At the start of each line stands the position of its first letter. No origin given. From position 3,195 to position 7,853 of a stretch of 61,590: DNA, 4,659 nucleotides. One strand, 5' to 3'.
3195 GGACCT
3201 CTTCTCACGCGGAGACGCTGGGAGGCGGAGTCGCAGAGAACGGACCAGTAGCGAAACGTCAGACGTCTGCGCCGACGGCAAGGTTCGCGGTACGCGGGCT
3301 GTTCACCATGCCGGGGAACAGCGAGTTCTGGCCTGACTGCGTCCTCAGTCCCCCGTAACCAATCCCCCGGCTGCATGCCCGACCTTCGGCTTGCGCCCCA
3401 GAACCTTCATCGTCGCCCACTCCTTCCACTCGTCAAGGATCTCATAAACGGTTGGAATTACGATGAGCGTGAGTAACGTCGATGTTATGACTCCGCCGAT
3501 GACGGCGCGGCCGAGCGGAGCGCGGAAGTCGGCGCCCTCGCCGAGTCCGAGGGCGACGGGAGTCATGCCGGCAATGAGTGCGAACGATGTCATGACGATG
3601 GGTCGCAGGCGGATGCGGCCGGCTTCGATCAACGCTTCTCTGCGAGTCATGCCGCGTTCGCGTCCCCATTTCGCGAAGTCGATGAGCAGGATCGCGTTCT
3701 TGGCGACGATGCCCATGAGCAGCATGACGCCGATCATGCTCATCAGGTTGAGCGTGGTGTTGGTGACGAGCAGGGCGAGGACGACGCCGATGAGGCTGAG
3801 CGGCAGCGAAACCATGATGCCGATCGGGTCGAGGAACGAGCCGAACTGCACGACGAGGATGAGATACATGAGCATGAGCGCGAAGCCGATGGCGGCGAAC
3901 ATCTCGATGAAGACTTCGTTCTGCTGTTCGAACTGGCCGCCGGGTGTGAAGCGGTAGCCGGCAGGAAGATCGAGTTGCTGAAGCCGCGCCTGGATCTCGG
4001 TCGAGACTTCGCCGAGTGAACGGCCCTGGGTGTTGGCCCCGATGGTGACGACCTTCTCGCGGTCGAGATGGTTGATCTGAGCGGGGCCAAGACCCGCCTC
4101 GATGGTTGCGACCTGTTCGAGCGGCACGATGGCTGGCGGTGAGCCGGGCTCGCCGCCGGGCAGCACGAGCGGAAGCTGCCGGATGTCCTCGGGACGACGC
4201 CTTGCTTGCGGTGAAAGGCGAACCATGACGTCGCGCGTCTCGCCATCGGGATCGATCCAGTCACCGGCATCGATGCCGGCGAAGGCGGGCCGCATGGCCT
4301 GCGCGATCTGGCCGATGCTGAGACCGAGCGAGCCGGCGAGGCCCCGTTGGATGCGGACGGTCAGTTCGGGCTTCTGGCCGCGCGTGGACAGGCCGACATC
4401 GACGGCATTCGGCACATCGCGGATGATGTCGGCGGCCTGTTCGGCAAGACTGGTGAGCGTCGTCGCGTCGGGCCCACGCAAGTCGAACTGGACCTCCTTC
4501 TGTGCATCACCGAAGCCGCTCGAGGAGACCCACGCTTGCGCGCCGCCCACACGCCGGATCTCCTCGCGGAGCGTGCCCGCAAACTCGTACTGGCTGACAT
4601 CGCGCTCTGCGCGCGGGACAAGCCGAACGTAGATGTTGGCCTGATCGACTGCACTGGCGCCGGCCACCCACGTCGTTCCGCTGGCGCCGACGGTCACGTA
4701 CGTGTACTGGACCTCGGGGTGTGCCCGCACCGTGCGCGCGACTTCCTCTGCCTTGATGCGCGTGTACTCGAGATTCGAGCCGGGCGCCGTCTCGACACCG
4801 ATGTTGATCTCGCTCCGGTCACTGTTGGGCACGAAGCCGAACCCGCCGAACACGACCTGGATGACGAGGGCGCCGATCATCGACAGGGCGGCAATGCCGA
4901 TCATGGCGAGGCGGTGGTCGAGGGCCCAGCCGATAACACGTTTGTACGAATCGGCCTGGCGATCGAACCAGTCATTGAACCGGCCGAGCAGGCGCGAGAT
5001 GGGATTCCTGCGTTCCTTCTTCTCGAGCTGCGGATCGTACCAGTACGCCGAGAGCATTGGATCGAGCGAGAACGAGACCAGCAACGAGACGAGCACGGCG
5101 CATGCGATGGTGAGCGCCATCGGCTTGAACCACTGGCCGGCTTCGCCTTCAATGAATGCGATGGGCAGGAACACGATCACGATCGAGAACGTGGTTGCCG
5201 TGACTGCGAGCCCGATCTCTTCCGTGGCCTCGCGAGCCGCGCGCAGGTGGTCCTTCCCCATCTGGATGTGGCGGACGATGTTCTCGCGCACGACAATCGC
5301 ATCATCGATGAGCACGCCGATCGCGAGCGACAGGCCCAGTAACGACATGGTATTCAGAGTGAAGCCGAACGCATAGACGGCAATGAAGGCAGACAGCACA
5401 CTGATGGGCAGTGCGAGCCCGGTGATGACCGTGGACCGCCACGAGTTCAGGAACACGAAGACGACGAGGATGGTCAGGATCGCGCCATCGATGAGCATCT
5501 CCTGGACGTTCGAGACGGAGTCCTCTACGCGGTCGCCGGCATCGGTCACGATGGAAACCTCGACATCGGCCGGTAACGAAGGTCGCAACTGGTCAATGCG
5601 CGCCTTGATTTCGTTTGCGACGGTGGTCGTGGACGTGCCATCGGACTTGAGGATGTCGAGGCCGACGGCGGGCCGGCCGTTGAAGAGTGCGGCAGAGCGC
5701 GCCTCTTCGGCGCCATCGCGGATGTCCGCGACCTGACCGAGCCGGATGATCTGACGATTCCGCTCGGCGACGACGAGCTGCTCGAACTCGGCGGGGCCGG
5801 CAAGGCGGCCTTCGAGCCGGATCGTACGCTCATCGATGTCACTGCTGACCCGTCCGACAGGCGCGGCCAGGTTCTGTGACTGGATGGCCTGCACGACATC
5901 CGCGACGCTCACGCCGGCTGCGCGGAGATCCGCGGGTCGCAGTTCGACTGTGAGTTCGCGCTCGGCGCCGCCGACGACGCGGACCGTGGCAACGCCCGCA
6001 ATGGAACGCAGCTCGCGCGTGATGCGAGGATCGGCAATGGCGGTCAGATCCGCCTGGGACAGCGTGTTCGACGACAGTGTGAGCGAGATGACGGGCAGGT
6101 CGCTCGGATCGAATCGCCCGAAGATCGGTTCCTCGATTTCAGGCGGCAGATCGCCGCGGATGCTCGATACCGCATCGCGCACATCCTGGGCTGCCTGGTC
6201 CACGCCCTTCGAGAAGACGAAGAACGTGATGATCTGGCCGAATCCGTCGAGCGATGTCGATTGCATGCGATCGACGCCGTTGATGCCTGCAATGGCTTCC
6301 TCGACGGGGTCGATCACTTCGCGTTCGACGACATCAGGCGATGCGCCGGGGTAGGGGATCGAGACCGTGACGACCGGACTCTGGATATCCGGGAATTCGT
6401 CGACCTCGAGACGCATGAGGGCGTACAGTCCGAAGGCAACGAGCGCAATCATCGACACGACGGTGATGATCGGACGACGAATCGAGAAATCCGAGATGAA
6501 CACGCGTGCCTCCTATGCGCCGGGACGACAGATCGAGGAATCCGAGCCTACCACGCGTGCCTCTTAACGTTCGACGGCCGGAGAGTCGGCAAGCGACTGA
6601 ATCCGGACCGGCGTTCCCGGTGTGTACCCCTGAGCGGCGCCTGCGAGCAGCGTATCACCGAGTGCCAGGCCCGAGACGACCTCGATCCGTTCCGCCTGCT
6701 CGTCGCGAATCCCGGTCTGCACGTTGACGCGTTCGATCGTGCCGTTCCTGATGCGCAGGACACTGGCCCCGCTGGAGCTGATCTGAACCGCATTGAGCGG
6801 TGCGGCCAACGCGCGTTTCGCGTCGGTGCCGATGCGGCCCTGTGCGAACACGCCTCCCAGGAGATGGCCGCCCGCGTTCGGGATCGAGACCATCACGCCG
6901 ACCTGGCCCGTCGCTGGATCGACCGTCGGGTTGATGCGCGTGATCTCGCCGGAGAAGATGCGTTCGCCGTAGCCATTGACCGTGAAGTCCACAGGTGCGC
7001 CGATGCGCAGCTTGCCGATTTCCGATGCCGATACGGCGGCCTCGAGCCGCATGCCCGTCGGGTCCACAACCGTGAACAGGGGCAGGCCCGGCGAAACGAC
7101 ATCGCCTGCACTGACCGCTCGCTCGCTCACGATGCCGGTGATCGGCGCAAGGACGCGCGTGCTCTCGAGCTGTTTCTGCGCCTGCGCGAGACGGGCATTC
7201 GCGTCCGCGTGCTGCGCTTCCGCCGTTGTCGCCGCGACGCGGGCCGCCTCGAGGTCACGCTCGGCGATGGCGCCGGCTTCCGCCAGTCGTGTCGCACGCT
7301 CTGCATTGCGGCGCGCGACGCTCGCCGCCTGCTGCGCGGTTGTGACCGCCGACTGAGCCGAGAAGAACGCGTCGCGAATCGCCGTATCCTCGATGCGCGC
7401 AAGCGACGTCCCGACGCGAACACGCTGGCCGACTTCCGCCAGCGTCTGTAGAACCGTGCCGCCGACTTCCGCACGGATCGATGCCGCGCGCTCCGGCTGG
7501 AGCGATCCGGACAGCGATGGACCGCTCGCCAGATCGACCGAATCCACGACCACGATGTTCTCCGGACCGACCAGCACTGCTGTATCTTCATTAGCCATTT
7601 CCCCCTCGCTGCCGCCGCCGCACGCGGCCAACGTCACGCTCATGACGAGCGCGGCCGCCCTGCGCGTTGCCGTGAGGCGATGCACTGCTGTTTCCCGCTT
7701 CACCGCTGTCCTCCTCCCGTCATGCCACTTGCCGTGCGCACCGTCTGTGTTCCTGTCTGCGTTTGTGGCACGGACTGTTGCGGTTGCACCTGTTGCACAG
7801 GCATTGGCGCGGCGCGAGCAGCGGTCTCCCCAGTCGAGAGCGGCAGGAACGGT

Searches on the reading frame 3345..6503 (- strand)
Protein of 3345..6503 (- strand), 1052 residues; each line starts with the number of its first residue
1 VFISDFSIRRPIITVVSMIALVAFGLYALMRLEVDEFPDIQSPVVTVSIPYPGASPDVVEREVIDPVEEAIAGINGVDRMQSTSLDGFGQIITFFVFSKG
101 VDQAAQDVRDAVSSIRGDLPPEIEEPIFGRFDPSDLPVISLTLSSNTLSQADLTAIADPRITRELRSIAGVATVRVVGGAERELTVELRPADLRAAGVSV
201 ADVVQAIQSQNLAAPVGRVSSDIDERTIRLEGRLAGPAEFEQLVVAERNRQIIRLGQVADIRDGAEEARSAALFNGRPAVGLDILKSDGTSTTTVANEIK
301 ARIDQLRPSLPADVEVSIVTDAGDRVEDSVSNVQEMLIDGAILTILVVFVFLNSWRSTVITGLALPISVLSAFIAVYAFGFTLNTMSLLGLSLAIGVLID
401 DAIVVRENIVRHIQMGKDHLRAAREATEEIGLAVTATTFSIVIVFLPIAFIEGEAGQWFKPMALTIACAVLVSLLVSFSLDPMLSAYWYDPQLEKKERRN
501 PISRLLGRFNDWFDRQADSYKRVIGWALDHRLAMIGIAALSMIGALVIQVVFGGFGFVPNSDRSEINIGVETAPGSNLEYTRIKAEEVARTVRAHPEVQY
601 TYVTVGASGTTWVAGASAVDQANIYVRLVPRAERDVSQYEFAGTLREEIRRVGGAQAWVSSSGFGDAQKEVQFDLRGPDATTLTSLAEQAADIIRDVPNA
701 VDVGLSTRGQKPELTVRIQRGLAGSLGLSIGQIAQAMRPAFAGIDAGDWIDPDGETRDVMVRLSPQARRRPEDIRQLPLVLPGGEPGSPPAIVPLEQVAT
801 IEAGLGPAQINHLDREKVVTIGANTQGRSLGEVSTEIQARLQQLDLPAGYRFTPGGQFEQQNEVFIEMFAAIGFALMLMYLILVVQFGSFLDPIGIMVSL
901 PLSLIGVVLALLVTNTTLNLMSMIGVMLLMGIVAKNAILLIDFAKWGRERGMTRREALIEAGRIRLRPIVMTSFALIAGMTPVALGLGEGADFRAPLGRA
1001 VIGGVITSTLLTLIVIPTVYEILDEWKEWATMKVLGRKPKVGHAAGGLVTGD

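Call 54: search_protein_families(library=pfam, proteins=[window:3345-6503:-], max_evalue=0.00001)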
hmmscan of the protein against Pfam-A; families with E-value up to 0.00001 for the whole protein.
window:3345-6503:- (1052 aa): 2 families
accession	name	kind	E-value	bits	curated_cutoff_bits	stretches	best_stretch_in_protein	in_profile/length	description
PF00873.25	ACR_tran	-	2.2e-270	900.1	28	1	3-1023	1-1020/1021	AcrB/AcrD/AcrF family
PF03176.21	MMPL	-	5.4e-13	49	20.5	1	289-516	100-311/333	MMPL family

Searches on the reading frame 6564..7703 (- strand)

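Call 54: search_protein_families(library=pfam, proteins=[window:6564-7703:-], max_evalue=0.00001)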
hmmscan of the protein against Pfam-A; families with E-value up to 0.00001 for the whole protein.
window:6564-7703:- (379 aa): 2 families
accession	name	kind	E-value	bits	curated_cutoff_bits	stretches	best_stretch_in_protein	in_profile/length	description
PF13437.12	HlyD_3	-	9.2e-27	94.3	22.2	1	184-278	2-100/106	HlyD family secretion protein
PF16576.10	HlyD_D23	-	1.3e-25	90.4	30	1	71-287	17-214/214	Barrel-sandwich domain of CusB or HlyD membrane-fusion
